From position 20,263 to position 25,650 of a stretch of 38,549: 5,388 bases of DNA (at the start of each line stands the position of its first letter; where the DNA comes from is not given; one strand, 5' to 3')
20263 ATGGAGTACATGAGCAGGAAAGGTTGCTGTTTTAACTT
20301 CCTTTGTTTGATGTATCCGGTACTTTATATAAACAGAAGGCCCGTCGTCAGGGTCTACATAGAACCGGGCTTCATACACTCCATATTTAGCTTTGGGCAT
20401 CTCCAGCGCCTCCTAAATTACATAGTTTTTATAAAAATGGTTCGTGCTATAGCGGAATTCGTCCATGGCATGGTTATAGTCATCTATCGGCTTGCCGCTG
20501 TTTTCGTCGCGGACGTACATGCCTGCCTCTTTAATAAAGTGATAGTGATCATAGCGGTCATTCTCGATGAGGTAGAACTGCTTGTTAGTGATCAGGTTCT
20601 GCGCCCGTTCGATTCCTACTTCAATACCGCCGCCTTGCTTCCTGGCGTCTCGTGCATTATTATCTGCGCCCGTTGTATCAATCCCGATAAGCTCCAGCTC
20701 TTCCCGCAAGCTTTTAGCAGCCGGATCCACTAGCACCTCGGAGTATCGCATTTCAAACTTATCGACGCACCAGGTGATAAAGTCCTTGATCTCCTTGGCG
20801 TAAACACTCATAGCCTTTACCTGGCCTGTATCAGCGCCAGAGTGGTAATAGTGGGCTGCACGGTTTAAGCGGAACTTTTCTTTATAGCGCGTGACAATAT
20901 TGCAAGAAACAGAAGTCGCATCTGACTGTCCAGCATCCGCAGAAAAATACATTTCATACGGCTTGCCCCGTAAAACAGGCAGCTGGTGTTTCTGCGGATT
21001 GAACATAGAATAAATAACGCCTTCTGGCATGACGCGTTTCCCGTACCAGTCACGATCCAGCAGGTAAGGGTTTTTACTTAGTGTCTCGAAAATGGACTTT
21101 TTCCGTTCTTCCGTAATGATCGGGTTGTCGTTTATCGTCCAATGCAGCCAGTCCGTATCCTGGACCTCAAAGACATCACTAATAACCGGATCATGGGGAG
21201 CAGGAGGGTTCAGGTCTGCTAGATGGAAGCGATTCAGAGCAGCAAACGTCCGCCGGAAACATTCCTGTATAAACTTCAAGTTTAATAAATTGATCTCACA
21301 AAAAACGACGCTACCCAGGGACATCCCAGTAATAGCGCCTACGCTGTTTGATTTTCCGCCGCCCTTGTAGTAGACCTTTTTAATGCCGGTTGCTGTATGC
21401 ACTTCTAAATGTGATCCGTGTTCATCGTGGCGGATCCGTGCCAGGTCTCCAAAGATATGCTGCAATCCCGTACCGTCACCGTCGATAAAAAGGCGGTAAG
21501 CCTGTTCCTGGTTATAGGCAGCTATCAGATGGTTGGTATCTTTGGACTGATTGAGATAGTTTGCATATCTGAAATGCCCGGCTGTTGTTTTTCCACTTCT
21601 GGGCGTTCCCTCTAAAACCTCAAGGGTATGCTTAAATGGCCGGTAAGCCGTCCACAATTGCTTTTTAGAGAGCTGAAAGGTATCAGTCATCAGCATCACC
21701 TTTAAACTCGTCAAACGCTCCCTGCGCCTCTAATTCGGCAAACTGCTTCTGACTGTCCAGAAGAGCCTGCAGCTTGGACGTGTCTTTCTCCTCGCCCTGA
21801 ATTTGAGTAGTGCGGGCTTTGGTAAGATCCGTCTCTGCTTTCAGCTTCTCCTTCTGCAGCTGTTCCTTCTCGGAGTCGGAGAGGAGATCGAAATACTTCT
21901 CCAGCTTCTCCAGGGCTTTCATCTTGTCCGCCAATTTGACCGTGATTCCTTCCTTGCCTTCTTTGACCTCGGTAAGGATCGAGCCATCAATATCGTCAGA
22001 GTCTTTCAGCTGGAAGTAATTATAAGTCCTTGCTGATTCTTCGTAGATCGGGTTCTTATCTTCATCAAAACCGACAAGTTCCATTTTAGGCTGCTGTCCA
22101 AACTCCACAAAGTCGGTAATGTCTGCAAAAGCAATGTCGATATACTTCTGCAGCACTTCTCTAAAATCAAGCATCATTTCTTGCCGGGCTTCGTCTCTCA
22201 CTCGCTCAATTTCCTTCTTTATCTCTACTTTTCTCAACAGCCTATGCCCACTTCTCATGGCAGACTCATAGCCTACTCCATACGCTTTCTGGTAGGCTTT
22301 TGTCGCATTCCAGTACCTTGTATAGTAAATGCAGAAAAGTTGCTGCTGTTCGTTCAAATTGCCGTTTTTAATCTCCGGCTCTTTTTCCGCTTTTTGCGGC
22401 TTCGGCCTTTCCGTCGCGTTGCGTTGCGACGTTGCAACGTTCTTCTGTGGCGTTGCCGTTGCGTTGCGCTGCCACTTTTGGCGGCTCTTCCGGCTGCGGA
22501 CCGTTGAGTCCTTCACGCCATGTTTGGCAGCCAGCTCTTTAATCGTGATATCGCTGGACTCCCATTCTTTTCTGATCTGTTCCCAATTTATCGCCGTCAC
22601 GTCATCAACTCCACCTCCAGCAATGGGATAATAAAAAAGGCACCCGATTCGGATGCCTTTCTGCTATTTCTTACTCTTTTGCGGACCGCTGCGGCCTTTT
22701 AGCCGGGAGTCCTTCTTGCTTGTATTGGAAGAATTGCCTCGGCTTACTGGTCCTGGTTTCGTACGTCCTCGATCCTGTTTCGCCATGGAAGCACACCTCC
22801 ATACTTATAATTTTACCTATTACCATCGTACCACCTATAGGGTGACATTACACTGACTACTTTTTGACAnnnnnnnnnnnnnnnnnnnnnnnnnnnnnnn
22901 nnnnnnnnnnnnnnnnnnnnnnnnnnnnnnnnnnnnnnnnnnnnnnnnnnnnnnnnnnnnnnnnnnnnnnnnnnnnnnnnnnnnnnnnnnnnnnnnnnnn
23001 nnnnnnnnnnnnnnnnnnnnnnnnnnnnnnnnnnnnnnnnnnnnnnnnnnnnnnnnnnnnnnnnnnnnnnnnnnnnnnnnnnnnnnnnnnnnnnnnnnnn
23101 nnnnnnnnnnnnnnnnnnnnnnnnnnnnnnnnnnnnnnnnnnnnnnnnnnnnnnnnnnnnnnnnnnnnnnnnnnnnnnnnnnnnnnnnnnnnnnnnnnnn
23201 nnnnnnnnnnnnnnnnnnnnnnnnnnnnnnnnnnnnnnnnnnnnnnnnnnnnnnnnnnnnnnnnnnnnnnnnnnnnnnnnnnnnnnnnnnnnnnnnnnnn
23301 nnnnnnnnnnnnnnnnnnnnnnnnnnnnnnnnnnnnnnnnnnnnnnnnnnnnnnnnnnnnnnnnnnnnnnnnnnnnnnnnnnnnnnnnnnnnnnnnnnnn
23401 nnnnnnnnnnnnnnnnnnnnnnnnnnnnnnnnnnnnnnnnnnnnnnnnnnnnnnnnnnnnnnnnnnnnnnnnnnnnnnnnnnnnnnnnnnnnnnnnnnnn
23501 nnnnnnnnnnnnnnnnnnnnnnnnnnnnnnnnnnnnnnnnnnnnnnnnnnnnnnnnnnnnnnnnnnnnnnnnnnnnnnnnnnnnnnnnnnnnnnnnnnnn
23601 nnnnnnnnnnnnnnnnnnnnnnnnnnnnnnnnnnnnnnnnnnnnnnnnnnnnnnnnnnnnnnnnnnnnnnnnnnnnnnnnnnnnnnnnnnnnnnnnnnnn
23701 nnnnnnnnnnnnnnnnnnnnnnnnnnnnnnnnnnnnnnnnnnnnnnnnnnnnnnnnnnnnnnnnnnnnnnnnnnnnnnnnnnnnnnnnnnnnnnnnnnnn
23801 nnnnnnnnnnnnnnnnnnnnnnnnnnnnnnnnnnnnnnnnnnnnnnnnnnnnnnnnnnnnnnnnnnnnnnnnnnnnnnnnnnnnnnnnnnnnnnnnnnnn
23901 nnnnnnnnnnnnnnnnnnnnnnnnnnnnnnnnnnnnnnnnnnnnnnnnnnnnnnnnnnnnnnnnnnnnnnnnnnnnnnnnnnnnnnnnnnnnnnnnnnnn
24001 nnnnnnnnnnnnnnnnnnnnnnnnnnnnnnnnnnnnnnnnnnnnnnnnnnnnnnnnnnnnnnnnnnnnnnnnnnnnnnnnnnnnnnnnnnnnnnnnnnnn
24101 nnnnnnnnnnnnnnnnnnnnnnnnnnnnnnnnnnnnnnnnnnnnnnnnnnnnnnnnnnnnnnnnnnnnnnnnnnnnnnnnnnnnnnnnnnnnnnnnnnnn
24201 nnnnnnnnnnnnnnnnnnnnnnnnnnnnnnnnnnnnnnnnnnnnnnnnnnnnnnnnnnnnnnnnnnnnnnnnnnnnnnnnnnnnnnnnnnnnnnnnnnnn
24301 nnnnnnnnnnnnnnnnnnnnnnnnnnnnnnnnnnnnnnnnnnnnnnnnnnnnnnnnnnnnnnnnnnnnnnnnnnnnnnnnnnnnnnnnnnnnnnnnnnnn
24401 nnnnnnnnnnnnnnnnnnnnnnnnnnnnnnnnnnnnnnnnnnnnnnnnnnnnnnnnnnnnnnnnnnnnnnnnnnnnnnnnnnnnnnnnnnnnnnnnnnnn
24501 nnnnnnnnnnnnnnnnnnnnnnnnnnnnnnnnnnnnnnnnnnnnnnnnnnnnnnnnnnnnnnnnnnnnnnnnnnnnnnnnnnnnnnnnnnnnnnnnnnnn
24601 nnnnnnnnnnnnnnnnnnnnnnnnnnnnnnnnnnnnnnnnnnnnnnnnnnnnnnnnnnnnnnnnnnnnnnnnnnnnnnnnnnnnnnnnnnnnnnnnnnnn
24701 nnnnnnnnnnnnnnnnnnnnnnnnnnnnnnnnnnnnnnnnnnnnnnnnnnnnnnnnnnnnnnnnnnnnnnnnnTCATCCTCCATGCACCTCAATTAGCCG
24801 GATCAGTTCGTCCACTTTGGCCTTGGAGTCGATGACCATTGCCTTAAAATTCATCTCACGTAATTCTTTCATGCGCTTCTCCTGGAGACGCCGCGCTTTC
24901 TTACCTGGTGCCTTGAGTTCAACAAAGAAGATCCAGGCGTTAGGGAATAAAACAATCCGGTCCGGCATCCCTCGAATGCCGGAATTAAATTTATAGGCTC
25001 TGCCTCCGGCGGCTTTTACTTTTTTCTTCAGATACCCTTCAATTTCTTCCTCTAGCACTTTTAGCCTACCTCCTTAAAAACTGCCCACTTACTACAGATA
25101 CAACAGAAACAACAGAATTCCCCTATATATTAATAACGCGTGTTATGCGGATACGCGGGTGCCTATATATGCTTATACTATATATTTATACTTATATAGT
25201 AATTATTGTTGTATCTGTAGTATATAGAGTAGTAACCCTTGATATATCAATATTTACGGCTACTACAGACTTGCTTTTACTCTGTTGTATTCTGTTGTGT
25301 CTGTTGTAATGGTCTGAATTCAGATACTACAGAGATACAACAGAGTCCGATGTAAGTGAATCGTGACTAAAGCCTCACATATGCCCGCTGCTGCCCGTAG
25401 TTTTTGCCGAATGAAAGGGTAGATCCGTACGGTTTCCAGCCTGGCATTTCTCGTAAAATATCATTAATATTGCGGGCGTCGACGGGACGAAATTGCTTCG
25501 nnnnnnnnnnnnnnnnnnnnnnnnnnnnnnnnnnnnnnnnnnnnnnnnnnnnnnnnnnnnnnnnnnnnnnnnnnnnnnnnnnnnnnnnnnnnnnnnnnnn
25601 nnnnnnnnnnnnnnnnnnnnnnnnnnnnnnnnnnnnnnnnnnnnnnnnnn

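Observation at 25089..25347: Copy B beside the primase gene: iteron-like motif arrays flanking an AT-rich core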

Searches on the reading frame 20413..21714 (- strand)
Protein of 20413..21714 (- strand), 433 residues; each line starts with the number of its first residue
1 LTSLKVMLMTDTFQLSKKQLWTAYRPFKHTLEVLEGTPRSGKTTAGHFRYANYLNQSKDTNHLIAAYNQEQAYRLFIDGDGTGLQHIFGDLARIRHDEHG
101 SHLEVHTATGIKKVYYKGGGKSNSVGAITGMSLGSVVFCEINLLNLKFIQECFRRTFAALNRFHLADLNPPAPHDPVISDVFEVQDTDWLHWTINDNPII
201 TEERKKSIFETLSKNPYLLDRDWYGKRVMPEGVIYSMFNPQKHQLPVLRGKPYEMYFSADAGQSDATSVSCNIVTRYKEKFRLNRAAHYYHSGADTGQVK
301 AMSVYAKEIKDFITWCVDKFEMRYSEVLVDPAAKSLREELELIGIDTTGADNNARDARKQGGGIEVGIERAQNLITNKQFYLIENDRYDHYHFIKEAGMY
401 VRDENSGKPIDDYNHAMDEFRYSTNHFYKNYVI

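Call 25: find_related_loci(query=window:20413-21714:-, collection=genome_contigs, flank=10000)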
Query window:20413-21714:- (433 aa) in genome_contigs; peptide patterns used: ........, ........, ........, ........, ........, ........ (x = any residue, [..] = any of these).
72 stretches matched a pattern; 13 encode a relative of the query (tblastn E <= 1e-3); 13 distinct loci.
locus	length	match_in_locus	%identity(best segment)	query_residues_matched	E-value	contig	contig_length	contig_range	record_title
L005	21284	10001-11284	81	5-433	0e+0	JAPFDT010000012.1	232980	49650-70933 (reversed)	MAG: Pseudogracilibacillus sp. isolate bin_8_DannyCat k141_29087, whole genome shotgun sequence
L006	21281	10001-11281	75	6-433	0e+0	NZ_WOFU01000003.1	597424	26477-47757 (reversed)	Bacillus sp. B15-48 0000003, whole genome shotgun sequence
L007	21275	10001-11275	75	1-433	0e+0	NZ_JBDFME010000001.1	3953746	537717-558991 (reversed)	Oceanobacillus sp. 1P07AA contig_1, whole genome shotgun sequence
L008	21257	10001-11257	74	14-432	0e+0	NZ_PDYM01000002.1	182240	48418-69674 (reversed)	Sporosarcina sp. P13 contig-150_1, whole genome shotgun sequence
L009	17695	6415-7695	72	6-432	0e+0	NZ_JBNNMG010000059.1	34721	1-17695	Lysinibacillus sp. NPDC047702 NPDC047702_96_A8.ctg-0059, whole genome shotgun sequence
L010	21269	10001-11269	72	9-432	0e+0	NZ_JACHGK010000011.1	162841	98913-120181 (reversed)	Bacillus benzoevorans strain DSM 5391 Ga0415348_11, whole genome shotgun sequence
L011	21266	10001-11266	72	16-433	0e+0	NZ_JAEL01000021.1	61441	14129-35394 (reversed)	Bacillus sp. J33 BacJ33DRAFT_c20_C, whole genome shotgun sequence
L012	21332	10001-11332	71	1-433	0e+0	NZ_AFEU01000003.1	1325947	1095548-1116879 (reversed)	Bacillus methanolicus PB1 contig_3, whole genome shotgun sequence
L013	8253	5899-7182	72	9-433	0e+0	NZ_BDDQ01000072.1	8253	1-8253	Caenibacillus caldisaponilyticus strain B157, whole genome shotgun sequence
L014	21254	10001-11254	72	16-433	0e+0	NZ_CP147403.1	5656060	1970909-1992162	Metabacillus rhizosphaerae strain FJAT-53654 chromosome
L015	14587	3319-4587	71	10-433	0e+0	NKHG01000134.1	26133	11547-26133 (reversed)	Bacillus pumilus strain 36R_ATNSAL contig00049, whole genome shotgun sequence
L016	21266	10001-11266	70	15-433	0e+0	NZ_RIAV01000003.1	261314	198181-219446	Ectobacillus antri strain SYSU K30001 Scaffold3, whole genome shotgun sequence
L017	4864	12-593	24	214-424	2e-5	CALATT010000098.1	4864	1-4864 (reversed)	MAG TPA_asm: uncultured Bacteroidales bacterium isolate SRR6425815_bin.20_CONCOCT_v1.1_MAG genome assembly, contig: ERZ1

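Call 86: search_protein_families(library=pfam, proteins=[window:20413-21714:-], max_evalue=0.001)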
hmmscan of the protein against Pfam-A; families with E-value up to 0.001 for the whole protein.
window:20413-21714:- (433 aa): 1 family
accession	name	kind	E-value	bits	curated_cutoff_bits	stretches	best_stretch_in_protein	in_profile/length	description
PF03237.21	Terminase_6N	-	0.00024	21.2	22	1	36-138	4-102/215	Terminase large subunit, T4likevirus-type, N-terminal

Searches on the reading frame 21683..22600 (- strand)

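Call 86: search_protein_families(library=pfam, proteins=[window:21683-22600:-], max_evalue=0.001)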
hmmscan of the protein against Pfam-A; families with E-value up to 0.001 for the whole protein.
window:21683-22600:- (305 aa): 1 family
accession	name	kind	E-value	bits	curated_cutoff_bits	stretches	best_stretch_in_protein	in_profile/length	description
PF03592.21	Terminase_2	-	2.4e-39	135.6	26.1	1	82-256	1-138/141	Terminase small subunit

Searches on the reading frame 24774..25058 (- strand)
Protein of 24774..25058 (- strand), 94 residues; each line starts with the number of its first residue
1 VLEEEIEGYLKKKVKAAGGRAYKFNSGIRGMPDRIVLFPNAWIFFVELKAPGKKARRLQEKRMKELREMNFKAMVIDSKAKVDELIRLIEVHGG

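Call 8: search_protein_families(library=pfam, proteins=[window:24774-25058:-], max_evalue=0.01)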
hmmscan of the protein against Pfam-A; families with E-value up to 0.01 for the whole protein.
window:24774-25058:- (94 aa): 1 family
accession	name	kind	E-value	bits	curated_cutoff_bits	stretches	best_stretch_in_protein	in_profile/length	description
PF08774.17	VRR_NUC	-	1.2e-05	25.8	23.8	1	22-79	55-115/116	VRR-NUC domain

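Call 9: search_protein_families(library=phrogs, proteins=[window:24774-25058:-], max_evalue=0.001)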
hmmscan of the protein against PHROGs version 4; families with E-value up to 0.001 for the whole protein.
window:24774-25058:- (94 aa): 2 families
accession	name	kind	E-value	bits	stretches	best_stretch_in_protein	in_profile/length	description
phrog_93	-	DNA, RNA and nucleotide metabolism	9.3e-28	98.2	1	1-89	352-441/613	endonuclease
phrog_5702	-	DNA, RNA and nucleotide metabolism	3.4e-05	24.7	1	29-86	5-63/70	Holliday junction resolvase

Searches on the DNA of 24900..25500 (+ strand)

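Call 10: search_dna_similar(query=window:25060-25366:+, collection=phages, mode=distant, max_rows=40, max_evalue=0.001)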
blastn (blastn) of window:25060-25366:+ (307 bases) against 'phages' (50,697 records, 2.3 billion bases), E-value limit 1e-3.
No match.

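Call 78: search_rna_families(source=window, start=24900, end=25500, threshold=evalue, max_evalue=1)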
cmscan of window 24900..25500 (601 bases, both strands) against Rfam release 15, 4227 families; matches with E-value up to 1: 3.
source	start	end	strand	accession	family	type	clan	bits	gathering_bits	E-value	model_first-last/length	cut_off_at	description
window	25089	25222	-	RF00632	sxy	Cis-reg;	-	28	70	0.0098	1-104/104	no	sxy 5' UTR element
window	25276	25348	+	RF04109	mir-1305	Gene; miRNA;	-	24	63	0.04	1-83/83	no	mir-1305 microRNA precursor family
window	24923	25112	-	RF02142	HOXA11-AS1_6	Gene; lncRNA;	-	16.1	50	0.4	1-179/179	no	HOXA11 antisense RNA 1 conserved region 6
